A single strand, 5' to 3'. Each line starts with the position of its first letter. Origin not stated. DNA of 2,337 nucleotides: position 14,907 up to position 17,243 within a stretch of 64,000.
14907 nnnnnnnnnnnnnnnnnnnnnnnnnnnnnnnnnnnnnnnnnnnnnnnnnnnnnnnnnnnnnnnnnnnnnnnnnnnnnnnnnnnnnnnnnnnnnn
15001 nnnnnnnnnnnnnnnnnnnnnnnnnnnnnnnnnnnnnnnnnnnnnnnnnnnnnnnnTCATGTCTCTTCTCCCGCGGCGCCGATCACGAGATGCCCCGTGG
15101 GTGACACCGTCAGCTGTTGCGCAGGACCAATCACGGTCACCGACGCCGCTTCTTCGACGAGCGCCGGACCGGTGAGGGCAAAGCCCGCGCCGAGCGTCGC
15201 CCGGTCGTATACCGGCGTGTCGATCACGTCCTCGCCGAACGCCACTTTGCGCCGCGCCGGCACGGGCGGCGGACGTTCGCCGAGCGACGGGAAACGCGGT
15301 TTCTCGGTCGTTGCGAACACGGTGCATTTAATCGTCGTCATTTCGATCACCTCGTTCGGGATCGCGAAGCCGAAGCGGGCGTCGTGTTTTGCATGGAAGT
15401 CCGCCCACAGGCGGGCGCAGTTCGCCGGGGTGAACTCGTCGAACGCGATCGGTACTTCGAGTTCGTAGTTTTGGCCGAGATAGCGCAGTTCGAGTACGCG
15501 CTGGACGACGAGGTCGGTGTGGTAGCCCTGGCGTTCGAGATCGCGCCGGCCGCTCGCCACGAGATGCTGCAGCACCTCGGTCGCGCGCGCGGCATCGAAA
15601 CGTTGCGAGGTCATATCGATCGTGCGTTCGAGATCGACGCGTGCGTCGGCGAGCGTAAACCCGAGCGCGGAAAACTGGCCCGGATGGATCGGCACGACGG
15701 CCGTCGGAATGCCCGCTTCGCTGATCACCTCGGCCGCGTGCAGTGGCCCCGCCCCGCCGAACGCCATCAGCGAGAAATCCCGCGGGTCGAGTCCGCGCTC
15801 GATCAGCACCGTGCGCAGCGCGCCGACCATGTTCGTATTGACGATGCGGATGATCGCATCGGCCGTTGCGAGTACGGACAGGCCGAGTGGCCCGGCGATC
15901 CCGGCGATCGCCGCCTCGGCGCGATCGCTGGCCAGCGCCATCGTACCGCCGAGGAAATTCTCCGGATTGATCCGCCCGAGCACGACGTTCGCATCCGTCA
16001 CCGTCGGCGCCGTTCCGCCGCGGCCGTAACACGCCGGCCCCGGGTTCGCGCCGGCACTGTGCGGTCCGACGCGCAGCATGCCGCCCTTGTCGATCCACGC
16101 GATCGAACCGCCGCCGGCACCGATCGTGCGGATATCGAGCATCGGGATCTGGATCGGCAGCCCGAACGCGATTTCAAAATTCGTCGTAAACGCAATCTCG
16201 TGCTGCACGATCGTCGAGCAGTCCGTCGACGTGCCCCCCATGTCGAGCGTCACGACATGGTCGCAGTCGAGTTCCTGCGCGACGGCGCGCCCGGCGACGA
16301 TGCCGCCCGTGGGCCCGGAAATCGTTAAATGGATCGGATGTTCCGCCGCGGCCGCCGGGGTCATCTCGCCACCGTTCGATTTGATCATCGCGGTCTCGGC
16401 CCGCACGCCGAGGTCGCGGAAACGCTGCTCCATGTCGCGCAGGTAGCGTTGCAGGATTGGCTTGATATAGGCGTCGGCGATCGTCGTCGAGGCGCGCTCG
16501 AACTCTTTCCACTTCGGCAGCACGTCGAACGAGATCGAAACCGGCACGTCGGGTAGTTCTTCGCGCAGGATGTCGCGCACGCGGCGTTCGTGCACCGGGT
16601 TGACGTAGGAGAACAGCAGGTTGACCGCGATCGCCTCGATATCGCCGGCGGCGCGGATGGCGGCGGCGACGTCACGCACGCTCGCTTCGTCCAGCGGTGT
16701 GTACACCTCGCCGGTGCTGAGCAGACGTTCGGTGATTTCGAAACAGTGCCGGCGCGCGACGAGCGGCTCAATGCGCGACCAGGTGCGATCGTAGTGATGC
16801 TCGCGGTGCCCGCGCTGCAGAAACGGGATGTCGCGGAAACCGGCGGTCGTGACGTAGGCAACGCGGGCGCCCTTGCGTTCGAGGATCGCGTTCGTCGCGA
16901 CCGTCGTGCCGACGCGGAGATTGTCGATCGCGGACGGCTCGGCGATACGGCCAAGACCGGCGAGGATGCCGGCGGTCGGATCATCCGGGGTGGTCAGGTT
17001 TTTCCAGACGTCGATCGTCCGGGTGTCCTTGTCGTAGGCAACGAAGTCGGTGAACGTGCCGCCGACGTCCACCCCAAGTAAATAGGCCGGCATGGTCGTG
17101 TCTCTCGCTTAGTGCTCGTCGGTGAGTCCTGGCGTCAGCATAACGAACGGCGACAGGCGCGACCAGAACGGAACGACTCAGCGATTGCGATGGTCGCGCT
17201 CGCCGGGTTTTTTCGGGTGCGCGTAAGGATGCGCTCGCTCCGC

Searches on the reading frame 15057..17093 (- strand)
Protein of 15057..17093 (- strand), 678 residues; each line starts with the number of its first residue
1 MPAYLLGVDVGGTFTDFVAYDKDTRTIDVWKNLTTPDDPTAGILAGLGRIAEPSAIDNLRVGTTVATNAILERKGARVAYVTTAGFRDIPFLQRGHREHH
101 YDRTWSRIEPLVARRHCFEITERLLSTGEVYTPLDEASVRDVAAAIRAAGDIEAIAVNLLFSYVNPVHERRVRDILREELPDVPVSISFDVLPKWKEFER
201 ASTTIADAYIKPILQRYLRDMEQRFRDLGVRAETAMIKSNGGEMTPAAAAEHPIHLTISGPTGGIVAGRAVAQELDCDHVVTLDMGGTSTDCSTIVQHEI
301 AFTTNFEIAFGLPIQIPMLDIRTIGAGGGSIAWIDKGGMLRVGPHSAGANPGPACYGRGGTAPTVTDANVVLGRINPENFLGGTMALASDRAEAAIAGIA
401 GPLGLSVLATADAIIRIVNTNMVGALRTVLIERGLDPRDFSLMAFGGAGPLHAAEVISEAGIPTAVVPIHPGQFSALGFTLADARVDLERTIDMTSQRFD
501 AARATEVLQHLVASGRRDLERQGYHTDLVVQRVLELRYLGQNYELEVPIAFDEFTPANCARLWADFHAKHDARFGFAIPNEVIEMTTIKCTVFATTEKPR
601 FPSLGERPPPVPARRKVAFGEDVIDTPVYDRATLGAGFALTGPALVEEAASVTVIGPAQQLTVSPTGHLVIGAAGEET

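Call 4: search_protein_families(library=pfam, proteins=[window:15057-17093:-], max_evalue=1)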
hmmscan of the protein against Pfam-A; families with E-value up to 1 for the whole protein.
window:15057-17093:- (678 aa): 6 families
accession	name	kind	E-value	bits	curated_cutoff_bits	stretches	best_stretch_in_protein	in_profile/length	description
PF01968.24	Hydantoinase_A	-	1.3e-91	307.3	22.9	1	200-486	1-289/291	Hydantoinase/oxoprolinase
PF05378.19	Hydant_A_N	-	2.8e-51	174.2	25.2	1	6-179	2-175/176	Hydantoinase/oxoprolinase N-terminal region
PF19278.4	Hydant_A_C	-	6.1e-08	32.7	21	1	504-660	14-179/193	Hydantoinase/oxoprolinase C-terminal domain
PF01869.26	BcrAD_BadFG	-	0.014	15.4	31.5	1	6-59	1-44/271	BadF/BadG/BcrA/BcrD ATPase family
PF02541.22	Ppx-GppA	-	0.044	13.7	27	1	258-301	91-135/285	Ppx/GppA phosphatase family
PF14450.12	FtsA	-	0.54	11.1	31.8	0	282-304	2-24/127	Cell division protein FtsA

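Call 7: search_protein_families(library=ncbifam, proteins=[window:15057-17093:-], max_evalue=0.1)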
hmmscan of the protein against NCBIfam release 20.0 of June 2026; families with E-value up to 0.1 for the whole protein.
window:15057-17093:- (678 aa): 3 families
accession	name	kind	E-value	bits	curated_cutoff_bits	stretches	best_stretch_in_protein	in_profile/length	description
NF050156.1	CapLactmsAlpCapA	equivalog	2.8e-169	564.7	1000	1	4-670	1-684/689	caprolactamase subunit alpha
NF042975.2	AcphenoCarb_ApcC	equivalog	8.4e-94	315.1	1500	1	7-664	12-702/733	acetophenone carboxylase subunit gamma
NF042960.1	AcphenoCarb_ApcA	equivalog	4.4e-59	200.4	1250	1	6-667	4-651/658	acetophenone carboxylase subunit alpha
